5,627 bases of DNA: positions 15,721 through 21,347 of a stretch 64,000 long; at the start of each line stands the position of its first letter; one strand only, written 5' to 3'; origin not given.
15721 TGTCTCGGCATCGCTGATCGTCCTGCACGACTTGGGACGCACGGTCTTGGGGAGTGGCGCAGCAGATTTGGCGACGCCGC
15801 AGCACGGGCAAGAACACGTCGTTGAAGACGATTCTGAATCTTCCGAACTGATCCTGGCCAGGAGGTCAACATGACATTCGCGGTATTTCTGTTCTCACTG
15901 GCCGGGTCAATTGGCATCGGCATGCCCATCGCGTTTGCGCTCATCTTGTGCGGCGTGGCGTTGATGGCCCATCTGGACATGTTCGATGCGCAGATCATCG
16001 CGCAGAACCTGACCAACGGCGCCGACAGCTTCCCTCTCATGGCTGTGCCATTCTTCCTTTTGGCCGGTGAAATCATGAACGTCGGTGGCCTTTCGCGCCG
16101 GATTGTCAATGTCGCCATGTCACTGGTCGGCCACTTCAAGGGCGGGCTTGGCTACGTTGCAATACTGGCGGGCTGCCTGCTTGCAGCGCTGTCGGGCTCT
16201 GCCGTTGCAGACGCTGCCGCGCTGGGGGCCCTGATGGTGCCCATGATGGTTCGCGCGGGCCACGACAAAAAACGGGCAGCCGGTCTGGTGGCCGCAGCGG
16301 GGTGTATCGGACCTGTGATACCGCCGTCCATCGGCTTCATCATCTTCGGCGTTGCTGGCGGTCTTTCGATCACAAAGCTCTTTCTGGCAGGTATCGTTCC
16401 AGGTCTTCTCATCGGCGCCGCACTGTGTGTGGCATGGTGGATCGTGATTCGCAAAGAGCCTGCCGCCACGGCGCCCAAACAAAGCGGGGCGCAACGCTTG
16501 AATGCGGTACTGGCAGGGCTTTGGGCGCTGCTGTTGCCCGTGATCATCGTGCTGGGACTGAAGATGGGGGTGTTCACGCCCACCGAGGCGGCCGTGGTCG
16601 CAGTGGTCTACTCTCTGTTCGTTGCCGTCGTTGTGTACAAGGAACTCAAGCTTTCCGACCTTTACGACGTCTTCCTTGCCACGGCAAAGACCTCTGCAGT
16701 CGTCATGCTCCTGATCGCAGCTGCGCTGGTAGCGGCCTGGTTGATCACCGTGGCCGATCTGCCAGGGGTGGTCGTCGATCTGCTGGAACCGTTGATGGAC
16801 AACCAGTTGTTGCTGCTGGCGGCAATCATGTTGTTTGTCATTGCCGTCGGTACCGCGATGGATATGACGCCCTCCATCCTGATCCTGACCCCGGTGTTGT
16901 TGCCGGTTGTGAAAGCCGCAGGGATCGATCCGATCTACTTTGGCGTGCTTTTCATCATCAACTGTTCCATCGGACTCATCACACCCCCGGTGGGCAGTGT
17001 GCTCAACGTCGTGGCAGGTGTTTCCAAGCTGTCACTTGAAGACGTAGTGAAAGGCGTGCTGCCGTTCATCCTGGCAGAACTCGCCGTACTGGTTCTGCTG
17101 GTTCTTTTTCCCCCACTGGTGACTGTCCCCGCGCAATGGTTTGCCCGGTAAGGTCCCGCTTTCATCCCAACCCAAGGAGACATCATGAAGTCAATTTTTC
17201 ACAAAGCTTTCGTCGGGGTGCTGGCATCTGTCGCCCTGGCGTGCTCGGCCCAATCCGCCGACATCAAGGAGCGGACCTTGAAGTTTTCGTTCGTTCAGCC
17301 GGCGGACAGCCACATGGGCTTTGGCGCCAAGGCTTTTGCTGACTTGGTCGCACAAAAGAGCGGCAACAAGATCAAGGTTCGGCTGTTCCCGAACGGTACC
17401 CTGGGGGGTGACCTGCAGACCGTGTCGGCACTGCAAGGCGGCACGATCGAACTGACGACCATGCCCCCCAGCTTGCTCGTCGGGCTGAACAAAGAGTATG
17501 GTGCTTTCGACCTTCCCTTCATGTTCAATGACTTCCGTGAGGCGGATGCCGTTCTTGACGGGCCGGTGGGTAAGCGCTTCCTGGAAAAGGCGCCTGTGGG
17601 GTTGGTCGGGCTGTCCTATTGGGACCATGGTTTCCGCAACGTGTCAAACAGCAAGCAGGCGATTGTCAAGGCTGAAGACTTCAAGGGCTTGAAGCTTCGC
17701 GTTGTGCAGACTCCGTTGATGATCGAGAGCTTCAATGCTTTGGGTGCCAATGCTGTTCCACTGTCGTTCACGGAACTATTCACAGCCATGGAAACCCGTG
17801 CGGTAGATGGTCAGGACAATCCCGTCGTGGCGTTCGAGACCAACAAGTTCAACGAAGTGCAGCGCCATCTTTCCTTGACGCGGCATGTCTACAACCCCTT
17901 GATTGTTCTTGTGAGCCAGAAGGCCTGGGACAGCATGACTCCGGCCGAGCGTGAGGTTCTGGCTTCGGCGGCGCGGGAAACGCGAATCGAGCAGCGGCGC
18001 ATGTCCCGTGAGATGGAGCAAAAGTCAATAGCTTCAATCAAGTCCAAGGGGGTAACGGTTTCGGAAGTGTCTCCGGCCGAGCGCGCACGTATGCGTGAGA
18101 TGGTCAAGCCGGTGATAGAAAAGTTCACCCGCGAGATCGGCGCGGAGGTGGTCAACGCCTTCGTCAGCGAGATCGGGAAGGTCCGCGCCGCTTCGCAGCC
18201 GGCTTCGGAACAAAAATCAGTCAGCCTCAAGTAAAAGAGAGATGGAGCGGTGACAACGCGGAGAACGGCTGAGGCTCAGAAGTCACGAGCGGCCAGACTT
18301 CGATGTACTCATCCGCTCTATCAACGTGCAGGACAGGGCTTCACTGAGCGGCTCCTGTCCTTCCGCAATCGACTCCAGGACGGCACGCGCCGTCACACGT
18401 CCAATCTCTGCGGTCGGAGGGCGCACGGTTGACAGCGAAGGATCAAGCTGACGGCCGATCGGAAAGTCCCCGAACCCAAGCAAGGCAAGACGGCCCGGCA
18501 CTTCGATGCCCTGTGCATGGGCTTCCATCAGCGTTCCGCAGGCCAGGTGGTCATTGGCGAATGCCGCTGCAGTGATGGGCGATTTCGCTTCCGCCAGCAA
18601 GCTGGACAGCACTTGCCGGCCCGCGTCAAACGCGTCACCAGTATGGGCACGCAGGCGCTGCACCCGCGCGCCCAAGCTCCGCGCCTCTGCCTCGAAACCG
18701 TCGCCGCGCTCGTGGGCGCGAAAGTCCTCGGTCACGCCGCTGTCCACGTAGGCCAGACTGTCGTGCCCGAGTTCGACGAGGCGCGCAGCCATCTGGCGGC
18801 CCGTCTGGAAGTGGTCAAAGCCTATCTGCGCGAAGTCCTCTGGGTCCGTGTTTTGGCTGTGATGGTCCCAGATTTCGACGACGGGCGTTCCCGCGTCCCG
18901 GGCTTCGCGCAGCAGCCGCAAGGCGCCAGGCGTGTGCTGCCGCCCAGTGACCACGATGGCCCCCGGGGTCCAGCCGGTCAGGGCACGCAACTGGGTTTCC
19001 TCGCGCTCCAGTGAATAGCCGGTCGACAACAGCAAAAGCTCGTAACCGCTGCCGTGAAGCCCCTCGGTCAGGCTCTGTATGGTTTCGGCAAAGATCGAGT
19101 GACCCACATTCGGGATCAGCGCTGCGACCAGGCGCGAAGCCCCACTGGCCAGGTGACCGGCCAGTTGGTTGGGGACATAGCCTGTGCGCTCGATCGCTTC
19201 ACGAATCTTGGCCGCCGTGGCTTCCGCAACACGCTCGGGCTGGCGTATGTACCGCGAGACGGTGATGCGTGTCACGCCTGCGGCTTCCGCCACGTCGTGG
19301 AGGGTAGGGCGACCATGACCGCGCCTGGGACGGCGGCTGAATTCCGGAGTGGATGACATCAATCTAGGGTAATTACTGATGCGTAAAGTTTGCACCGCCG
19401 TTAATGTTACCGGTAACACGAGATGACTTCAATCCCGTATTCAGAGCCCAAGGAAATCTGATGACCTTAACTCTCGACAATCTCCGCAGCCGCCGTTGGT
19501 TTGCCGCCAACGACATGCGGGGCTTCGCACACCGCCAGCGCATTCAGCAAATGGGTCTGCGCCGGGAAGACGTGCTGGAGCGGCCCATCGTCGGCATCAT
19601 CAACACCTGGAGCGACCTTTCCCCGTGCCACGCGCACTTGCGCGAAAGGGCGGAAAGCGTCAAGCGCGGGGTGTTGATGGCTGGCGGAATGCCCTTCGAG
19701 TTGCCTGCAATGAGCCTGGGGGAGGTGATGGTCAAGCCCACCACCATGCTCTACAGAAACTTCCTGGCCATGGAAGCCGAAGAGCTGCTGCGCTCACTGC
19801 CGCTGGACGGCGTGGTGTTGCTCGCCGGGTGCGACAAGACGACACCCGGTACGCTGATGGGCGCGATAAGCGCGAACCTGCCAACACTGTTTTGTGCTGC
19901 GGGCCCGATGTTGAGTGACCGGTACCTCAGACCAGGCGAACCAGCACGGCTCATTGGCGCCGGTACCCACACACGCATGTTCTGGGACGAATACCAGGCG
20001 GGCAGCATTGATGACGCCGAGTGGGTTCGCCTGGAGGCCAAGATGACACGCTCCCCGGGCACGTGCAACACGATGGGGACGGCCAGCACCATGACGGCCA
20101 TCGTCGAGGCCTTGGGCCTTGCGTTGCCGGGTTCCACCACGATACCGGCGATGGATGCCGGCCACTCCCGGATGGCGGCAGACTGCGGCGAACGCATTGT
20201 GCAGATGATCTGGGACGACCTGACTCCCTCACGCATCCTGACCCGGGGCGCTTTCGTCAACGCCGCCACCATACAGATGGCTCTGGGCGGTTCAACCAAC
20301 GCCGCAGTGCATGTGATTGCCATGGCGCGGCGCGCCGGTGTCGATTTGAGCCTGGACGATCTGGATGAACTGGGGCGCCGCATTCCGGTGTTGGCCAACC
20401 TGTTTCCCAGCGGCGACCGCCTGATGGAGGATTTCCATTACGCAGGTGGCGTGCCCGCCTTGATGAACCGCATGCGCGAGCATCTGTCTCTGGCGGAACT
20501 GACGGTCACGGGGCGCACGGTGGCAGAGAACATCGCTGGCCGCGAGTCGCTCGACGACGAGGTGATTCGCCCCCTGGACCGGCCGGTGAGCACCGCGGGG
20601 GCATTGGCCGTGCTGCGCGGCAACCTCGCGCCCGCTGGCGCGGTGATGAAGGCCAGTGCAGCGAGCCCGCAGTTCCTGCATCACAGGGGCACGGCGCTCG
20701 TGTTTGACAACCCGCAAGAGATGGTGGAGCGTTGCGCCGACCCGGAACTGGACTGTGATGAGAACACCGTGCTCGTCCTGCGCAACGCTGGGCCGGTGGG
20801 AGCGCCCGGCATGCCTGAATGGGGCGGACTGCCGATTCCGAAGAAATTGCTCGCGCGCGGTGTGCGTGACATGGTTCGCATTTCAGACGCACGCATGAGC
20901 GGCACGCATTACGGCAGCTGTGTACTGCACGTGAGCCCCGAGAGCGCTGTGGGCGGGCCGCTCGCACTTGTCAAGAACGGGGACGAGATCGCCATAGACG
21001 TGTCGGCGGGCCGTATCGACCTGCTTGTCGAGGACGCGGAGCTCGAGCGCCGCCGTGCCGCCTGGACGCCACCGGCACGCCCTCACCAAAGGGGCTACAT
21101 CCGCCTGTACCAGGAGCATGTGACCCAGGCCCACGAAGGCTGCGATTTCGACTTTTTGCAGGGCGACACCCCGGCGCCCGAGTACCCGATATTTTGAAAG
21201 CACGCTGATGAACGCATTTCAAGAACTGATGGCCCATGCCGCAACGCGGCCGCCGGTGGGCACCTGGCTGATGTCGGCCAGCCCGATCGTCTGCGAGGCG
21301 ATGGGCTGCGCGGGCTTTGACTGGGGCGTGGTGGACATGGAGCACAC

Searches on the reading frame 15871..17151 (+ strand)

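Call 54: search_protein_families(library=ncbifam, proteins=[window:15871-17151:+], max_evalue=1e-10)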
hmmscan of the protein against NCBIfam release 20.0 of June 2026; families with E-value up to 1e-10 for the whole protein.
window:15871-17151:+ (426 aa): 3 families
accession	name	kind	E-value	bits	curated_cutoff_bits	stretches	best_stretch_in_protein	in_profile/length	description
NF011634.1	PRK15060.1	equivalog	1.5e-162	541.5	800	1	1-424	1-424/425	2,3-diketo-L-gulonate TRAP transporter large permease YiaN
TIGR00786.1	dctM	subfamily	6.3e-143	476.4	268.45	1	17-419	1-403/405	TRAP transporter large permease subunit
TIGR02123.1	TRAP_fused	subfamily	4.5e-26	91.7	320.65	1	59-420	171-538/615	TRAP transporter fused permease subunit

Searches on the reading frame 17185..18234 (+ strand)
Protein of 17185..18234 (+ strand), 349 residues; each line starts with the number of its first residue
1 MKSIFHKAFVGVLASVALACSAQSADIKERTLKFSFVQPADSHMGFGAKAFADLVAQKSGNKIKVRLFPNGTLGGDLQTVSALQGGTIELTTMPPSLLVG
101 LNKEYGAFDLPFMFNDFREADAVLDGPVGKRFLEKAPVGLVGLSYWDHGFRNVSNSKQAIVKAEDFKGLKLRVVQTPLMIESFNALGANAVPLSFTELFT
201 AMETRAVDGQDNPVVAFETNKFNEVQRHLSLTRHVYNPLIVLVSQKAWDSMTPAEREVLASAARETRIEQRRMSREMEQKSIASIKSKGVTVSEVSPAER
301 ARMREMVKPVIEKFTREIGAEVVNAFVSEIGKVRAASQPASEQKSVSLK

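Call 54: search_protein_families(library=ncbifam, proteins=[window:17185-18234:+], max_evalue=1e-10)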
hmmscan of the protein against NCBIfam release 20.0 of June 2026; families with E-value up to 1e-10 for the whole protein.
window:17185-18234:+ (349 aa): 2 families
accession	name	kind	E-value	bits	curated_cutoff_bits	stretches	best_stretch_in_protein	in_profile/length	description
TIGR00787.1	dctP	subfamily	2.1e-74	250.2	175.05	1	34-288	1-256/257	DctP family TRAP transporter solute-binding subunit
NF037995.1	TRAP_S1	subfamily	1.1e-63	215.1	50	1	33-302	1-270/271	TRAP transporter substrate-binding protein DctP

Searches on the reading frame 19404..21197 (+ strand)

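Call 54: search_protein_families(library=ncbifam, proteins=[window:19404-21197:+], max_evalue=1e-10)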
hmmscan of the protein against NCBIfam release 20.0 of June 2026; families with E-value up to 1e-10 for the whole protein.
window:19404-21197:+ (597 aa): 8 families
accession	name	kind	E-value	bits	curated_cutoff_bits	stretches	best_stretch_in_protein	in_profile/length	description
NF009559.0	PRK13016.1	equivalog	4.1e-267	887.1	882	1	23-589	6-568/578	L-arabinonate dehydratase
NF004784.0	PRK06131.1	subfamily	1.4e-256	852.5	539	1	25-588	8-566/576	dihydroxy-acid dehydratase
NF009560.0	PRK13017.1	subfamily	5.4e-217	721.7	684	1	25-586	8-579/595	dihydroxy-acid dehydratase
NF002068.0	PRK00911.1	subfamily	6.6e-147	490.4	644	1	37-580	13-553/559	dihydroxy-acid dehydratase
TIGR00110.1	ilvD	equivalog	2.2e-135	452.3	618.15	1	43-580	2-539/543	dihydroxy-acid dehydratase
NF009103.0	PRK12448.1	equivalog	3.4e-84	283.2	710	2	27-375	4-359/616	dihydroxy-acid dehydratase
TIGR01196.1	edd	equivalog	1.4e-66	225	708.25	1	35-553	42-567/601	phosphogluconate dehydratase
TIGR03432.1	yjhG_yagF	hypoth_equivalog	7.7e-52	176.2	808.15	1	115-547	127-583/640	YjhG/YagF family D-xylonate dehydratase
